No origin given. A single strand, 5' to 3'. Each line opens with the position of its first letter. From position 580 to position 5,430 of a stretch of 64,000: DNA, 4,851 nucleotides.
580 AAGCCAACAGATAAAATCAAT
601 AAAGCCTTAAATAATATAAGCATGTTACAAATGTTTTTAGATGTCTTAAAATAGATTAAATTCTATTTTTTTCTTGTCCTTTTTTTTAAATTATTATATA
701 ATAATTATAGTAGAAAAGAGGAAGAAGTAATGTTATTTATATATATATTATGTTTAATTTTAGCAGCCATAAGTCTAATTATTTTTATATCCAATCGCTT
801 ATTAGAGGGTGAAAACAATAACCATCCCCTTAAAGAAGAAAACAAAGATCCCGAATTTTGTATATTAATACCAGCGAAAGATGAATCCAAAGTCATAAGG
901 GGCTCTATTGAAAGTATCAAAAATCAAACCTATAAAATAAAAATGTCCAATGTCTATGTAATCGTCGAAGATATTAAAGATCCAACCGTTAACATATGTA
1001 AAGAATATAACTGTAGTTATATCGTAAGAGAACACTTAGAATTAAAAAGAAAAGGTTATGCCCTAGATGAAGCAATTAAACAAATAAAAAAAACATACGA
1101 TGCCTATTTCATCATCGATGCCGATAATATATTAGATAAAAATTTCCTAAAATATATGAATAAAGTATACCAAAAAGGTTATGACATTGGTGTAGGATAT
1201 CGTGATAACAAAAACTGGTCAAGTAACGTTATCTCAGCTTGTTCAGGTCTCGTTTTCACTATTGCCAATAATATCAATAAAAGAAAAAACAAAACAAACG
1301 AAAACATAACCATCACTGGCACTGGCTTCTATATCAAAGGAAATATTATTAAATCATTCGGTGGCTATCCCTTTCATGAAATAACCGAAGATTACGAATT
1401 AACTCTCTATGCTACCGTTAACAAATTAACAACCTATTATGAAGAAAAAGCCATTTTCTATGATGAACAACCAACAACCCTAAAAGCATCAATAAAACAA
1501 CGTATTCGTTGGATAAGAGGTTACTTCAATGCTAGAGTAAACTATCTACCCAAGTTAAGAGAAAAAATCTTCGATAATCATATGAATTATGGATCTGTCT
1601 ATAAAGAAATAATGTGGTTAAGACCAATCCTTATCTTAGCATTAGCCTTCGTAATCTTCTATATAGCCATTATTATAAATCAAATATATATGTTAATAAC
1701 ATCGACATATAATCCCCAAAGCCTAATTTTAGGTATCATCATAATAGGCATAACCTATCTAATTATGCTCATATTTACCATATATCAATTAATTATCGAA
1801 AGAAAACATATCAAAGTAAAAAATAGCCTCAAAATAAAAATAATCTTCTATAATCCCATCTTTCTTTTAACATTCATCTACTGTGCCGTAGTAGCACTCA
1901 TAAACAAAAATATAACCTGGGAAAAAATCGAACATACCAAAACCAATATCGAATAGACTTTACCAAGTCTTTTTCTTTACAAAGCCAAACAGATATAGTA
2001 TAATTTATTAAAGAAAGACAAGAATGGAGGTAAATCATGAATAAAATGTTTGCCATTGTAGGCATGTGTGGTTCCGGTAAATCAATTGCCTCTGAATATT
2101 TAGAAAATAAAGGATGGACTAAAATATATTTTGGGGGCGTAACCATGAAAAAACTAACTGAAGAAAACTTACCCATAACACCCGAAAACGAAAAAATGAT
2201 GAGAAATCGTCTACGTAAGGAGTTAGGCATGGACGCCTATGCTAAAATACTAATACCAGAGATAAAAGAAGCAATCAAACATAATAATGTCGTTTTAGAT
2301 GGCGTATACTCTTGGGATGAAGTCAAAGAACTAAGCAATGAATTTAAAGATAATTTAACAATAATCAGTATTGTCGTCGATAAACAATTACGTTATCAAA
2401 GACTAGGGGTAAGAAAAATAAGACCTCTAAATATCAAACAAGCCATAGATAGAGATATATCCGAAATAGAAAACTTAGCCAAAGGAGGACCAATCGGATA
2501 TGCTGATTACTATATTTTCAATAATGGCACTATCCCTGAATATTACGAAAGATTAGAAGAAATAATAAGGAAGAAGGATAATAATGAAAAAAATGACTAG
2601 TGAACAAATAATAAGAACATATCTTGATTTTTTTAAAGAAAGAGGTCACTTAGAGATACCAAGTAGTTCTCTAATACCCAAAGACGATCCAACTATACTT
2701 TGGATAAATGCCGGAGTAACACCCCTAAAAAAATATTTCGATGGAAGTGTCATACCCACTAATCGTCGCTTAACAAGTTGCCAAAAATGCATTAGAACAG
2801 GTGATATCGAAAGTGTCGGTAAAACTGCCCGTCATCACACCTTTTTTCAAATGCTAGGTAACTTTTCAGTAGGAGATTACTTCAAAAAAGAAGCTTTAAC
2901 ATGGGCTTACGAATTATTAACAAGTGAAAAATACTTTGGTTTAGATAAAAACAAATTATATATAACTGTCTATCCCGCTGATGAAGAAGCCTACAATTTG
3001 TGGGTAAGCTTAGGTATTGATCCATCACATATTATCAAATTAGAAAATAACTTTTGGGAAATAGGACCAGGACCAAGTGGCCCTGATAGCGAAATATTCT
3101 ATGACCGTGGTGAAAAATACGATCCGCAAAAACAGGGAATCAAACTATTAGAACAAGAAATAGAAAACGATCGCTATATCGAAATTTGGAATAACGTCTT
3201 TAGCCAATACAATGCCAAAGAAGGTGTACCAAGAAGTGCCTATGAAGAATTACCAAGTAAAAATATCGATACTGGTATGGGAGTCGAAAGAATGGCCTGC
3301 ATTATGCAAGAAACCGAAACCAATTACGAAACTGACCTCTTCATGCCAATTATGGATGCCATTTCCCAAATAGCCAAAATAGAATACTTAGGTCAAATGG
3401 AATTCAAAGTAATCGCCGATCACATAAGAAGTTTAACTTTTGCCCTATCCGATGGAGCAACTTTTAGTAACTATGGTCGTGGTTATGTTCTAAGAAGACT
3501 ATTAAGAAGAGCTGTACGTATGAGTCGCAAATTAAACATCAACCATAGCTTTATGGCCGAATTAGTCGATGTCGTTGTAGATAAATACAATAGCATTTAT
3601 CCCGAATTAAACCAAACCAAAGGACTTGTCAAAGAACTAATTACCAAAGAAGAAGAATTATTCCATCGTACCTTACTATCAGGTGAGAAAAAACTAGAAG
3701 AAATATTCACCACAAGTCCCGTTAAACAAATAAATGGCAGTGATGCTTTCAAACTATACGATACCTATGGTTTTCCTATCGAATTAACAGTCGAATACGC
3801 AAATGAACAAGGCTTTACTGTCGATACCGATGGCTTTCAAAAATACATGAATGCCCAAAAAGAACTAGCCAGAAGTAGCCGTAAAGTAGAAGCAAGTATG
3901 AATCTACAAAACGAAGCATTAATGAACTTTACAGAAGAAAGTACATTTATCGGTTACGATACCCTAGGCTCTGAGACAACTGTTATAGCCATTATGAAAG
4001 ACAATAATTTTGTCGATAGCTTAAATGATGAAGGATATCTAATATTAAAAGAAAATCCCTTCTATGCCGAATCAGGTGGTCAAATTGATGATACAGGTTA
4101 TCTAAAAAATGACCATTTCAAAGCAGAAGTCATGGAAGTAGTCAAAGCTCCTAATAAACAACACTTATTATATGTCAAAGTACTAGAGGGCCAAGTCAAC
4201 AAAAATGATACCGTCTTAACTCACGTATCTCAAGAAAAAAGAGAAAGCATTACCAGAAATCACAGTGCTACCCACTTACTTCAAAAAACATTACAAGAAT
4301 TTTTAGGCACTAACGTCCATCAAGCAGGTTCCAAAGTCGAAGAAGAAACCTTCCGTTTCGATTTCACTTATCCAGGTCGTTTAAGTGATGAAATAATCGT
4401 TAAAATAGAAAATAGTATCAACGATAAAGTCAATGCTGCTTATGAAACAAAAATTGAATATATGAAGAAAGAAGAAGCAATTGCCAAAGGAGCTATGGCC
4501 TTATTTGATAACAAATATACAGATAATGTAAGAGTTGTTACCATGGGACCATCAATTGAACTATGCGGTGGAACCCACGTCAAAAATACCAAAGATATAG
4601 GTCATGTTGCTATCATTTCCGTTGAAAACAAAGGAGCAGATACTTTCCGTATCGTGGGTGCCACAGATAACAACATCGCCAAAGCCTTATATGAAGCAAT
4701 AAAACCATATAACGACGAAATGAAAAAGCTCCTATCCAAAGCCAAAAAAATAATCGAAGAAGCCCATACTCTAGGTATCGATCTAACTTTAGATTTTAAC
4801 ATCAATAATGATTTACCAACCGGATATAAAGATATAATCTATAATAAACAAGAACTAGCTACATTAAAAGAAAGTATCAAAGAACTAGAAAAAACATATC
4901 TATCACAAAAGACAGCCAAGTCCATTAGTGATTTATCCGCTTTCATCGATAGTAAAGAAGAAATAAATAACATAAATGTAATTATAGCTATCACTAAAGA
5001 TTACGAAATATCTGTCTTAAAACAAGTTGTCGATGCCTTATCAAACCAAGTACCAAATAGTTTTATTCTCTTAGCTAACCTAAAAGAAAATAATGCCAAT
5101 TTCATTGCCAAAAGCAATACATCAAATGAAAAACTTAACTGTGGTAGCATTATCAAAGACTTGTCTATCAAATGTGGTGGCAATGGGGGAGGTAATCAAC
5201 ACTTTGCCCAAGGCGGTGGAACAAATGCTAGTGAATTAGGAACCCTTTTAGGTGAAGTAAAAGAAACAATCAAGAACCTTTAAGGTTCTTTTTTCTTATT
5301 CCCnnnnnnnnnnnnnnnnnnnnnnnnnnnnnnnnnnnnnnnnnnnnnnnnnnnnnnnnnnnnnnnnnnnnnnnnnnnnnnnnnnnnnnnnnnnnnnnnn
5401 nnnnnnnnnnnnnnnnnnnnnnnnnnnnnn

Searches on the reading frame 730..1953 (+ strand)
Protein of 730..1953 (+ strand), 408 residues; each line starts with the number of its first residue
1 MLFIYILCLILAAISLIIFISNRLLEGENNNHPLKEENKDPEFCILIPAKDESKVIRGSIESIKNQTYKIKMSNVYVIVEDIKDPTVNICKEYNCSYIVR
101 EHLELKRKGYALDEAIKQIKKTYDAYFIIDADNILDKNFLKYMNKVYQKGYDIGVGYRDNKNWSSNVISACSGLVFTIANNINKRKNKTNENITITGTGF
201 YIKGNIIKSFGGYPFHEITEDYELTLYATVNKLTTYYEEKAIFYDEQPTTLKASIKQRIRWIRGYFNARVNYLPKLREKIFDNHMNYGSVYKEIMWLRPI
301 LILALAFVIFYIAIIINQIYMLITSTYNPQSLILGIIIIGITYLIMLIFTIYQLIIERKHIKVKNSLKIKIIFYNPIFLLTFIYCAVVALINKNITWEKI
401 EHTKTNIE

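Call 89: search_protein_families(library=pfam, proteins=[window:730-1953:+], max_evalue=0.00001)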
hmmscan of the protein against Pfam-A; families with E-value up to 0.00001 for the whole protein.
window:730-1953:+ (408 aa): 3 families
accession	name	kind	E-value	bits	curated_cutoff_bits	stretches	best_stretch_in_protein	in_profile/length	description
PF13641.12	Glyco_tranf_2_3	-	3.4e-21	76.7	27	1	41-264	1-230/230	Glycosyltransferase like family 2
PF13632.12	Glyco_trans_2_3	-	5.9e-18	65.8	27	1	128-338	4-183/198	Glycosyl transferase family group 2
PF00535.33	Glycos_transf_2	-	1.3e-11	45.2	23.3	1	44-197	1-154/168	Glycosyl transferase family 2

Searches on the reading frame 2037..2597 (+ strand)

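Call 89: search_protein_families(library=pfam, proteins=[window:2037-2597:+], max_evalue=0.00001)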
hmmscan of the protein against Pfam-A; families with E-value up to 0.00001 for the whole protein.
window:2037-2597:+ (187 aa): 1 family
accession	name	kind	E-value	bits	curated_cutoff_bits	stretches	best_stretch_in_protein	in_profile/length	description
PF13238.12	AAA_18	-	2e-08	35.2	29.4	1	7-127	3-112/128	AAA domain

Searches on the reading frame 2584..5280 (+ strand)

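Call 89: search_protein_families(library=pfam, proteins=[window:2584-5280:+], max_evalue=0.00001)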
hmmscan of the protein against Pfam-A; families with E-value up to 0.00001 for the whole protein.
window:2584-5280:+ (899 aa): 3 families
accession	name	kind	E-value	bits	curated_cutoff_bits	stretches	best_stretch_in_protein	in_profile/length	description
PF01411.24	tRNA-synt_2c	-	8.4e-189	629.1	30.3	1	9-550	2-550/552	tRNA synthetases class II (A)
PF07973.19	tRNA_SAD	-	6.2e-15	55.3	24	1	649-690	1-43/44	Threonyl and Alanyl tRNA synthetase second additional domain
PF02272.25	DHHA1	-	2.2e-13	51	25.9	1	796-898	1-102/102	DHHA1 domain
